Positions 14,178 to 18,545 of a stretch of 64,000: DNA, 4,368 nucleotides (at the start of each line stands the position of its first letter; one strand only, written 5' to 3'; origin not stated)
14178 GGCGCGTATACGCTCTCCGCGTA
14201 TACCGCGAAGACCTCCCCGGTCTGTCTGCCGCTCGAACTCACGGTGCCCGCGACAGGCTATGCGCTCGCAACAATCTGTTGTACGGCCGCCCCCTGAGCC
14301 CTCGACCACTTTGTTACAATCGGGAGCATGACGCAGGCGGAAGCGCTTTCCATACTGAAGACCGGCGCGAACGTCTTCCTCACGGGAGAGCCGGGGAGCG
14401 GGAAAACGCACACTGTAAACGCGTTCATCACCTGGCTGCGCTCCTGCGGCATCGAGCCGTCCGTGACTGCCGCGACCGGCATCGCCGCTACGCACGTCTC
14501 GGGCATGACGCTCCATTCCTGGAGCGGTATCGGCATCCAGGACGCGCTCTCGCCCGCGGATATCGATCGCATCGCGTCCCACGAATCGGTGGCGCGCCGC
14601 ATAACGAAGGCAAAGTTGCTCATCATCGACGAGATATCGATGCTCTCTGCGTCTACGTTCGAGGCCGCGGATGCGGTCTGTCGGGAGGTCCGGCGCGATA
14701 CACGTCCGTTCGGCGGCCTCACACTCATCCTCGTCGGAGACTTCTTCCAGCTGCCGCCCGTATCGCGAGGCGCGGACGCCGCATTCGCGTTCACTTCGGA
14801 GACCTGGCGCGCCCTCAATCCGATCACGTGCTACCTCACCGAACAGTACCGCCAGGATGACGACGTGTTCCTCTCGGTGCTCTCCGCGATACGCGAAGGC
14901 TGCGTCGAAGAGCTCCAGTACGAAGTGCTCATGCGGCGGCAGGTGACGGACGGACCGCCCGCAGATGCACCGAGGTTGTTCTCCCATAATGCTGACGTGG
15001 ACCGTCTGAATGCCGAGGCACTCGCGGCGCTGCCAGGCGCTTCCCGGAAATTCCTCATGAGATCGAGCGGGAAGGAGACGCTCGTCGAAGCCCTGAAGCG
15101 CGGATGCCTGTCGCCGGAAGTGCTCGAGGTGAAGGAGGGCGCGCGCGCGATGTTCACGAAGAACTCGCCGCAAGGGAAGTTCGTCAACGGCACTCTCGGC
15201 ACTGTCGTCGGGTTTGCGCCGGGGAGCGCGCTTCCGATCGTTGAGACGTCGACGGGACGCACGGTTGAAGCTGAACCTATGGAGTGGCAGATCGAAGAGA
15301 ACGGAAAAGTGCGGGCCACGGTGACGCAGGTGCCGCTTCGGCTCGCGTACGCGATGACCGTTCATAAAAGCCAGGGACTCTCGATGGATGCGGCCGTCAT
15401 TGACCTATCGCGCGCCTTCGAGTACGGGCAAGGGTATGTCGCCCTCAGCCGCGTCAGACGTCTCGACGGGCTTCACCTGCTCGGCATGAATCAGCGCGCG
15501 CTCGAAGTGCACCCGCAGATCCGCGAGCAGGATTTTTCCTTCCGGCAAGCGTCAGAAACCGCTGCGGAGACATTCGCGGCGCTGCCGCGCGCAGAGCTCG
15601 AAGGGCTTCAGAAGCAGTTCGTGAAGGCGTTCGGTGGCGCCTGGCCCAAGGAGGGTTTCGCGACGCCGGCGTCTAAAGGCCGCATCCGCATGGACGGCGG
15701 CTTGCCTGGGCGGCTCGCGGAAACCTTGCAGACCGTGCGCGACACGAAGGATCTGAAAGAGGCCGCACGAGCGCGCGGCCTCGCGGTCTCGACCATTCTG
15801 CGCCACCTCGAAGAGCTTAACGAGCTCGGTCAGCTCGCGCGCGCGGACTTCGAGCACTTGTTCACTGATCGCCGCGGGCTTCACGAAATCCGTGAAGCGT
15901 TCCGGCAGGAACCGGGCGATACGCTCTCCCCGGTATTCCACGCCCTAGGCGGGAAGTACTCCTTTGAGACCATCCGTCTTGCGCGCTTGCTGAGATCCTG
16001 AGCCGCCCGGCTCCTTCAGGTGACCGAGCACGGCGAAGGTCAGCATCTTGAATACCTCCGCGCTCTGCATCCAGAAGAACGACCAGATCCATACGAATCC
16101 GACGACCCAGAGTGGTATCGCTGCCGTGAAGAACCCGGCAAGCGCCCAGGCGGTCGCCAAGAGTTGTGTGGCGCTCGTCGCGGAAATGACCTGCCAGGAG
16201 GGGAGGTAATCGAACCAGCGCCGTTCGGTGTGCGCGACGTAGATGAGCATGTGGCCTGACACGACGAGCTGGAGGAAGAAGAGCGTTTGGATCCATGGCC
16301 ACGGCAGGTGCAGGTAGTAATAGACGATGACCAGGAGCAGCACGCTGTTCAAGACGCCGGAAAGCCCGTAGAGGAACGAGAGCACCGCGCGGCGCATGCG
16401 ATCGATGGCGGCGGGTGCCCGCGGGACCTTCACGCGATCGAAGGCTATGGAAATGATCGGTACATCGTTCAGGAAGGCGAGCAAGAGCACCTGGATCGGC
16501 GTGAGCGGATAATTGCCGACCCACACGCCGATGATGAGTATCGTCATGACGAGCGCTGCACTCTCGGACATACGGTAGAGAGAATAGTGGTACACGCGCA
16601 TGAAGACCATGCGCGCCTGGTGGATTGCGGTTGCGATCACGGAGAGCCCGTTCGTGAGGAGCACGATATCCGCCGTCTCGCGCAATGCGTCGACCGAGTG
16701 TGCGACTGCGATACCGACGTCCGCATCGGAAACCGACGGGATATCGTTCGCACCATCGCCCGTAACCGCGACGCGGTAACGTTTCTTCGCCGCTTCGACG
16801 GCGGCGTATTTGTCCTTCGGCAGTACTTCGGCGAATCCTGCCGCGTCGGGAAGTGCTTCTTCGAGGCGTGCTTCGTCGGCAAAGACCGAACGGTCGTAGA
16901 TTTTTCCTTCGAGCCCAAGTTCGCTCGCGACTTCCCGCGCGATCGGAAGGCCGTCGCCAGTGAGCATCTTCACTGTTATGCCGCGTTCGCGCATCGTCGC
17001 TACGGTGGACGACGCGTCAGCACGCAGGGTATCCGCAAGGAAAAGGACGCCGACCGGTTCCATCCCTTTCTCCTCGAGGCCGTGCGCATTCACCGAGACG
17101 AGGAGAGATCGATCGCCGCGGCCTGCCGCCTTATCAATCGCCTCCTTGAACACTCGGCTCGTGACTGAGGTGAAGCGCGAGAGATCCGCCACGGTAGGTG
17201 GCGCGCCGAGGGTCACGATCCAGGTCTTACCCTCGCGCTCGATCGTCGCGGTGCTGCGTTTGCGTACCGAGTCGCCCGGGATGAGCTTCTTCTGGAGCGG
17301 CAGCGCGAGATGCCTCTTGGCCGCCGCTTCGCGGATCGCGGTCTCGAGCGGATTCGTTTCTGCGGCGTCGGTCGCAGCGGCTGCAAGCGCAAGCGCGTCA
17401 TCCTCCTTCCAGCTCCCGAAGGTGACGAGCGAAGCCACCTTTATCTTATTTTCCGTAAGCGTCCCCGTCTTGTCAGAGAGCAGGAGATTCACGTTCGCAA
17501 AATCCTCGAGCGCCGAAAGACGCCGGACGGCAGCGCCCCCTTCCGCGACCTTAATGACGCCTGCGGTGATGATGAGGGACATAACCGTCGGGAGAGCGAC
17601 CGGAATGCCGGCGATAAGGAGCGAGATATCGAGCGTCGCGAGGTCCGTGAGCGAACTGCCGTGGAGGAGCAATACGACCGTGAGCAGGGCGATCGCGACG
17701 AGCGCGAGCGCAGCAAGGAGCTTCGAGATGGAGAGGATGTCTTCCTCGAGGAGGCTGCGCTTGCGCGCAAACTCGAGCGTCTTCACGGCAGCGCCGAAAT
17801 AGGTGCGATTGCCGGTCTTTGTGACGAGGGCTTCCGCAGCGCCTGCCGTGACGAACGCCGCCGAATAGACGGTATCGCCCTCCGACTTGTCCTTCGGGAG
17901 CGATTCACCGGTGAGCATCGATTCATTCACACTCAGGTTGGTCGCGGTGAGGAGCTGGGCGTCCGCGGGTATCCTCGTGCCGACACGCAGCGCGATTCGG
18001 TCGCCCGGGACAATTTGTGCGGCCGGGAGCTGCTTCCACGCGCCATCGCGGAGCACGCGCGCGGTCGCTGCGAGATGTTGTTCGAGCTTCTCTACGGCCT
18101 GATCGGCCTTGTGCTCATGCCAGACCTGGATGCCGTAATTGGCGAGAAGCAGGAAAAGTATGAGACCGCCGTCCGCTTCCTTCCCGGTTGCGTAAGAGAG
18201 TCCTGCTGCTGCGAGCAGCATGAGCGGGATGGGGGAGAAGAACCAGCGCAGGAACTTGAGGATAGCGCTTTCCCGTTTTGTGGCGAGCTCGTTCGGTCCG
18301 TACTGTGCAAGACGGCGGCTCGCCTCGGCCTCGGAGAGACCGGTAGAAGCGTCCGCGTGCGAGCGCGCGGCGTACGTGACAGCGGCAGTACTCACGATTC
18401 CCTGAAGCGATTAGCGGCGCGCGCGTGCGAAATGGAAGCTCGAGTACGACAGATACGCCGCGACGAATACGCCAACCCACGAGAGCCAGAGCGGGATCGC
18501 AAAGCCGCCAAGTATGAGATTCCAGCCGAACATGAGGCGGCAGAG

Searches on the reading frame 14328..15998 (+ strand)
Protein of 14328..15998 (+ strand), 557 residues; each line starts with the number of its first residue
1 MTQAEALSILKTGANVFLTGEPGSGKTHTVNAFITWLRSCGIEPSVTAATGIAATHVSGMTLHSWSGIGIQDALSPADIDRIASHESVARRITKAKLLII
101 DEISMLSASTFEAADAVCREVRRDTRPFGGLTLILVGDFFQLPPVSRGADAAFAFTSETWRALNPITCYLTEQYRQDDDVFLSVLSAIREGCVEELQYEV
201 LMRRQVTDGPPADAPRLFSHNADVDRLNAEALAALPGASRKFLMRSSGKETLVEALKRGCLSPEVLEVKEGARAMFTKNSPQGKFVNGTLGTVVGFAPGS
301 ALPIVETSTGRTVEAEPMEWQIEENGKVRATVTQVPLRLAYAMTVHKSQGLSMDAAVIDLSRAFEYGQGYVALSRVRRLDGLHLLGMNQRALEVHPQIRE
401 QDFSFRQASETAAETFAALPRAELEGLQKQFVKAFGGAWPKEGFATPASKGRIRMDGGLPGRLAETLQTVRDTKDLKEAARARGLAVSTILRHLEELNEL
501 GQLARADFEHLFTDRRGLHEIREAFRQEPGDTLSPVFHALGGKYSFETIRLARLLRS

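Call 10: search_protein_families(library=pfam, proteins=[window:14328-15998:+], max_evalue=0.001)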
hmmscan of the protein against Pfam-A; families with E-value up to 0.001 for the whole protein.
window:14328-15998:+ (557 aa): 10 families
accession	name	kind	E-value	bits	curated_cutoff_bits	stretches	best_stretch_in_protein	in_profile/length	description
PF05970.20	PIF1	-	5.9e-35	121.3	25.9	1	10-179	19-192/223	PIF1-like helicase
PF13604.12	AAA_30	-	1e-14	55.1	27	1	3-194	6-174/191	AAA domain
PF13245.12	AAA_19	-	1.1e-14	55.1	25.1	1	3-146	1-133/134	AAA domain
PF14493.12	HTH_40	-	1.2e-14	54.8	27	1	464-553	3-89/89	Helix-turn-helix domain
PF13401.12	AAA_22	-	5.3e-07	30.5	27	1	13-137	5-122/130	AAA domain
PF01443.25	Viral_helicase1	-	7.1e-06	26.4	21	0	19-176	4-132/228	Viral superfamily 1 RNA helicase core domain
PF02689.20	Herpes_Helicase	-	2.8e-05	22.8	27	0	341-381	731-773/808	Helicase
PF13538.12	UvrD_C_2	-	0.00017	21.8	27.4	1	339-375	1-44/52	UvrD-like helicase C-terminal domain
PF20720.3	nSTAND3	-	0.00027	21.1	27.2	1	5-44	9-48/155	Novel STAND NTPase 3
PF03266.21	NTPase_1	-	0.00099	19.4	23.9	0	15-42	1-28/168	NTPase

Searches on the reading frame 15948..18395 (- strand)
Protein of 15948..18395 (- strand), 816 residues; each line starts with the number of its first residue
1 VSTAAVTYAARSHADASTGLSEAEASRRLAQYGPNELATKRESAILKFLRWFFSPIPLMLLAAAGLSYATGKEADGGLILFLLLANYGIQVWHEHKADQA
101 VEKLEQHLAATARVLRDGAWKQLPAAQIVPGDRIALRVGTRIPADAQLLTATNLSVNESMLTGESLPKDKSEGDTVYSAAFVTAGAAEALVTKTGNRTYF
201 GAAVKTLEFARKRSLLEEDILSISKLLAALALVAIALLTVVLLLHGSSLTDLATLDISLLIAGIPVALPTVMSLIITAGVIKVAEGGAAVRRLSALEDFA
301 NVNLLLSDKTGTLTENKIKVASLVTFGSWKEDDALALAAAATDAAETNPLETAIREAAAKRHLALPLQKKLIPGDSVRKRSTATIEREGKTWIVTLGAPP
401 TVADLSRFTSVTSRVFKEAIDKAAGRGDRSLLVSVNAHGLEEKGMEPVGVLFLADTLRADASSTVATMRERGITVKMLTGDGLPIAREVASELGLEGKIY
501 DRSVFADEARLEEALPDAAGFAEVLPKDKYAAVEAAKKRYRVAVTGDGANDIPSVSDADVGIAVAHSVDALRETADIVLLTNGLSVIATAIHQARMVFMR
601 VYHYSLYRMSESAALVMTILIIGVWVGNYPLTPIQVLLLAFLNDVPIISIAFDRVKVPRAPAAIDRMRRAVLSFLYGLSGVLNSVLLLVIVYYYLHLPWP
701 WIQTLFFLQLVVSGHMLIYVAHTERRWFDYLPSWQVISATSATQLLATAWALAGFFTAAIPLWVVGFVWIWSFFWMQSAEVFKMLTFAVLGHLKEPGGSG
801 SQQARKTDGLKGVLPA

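Call 28: search_protein_families(library=pfam, proteins=[window:15948-18395:-], max_evalue=0.001)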
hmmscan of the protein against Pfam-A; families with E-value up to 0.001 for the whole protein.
window:15948-18395:- (816 aa): 4 families
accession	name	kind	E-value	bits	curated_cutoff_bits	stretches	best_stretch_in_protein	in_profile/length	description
PF00122.25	E1-E2_ATPase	-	3e-43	147.9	28.1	1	109-284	4-179/181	E1-E2 ATPase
PF00702.32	Hydrolase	-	1.8e-18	68.1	26.4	1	303-558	2-190/191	haloacid dehalogenase-like hydrolase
PF00690.31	Cation_ATPase_N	-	5.2e-16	58.5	20.4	1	11-67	12-69/69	Cation transporter/ATPase, N-terminus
PF08282.18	Hydrolase_3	-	0.00068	19.9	20.9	0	539-591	203-255/255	haloacid dehalogenase-like hydrolase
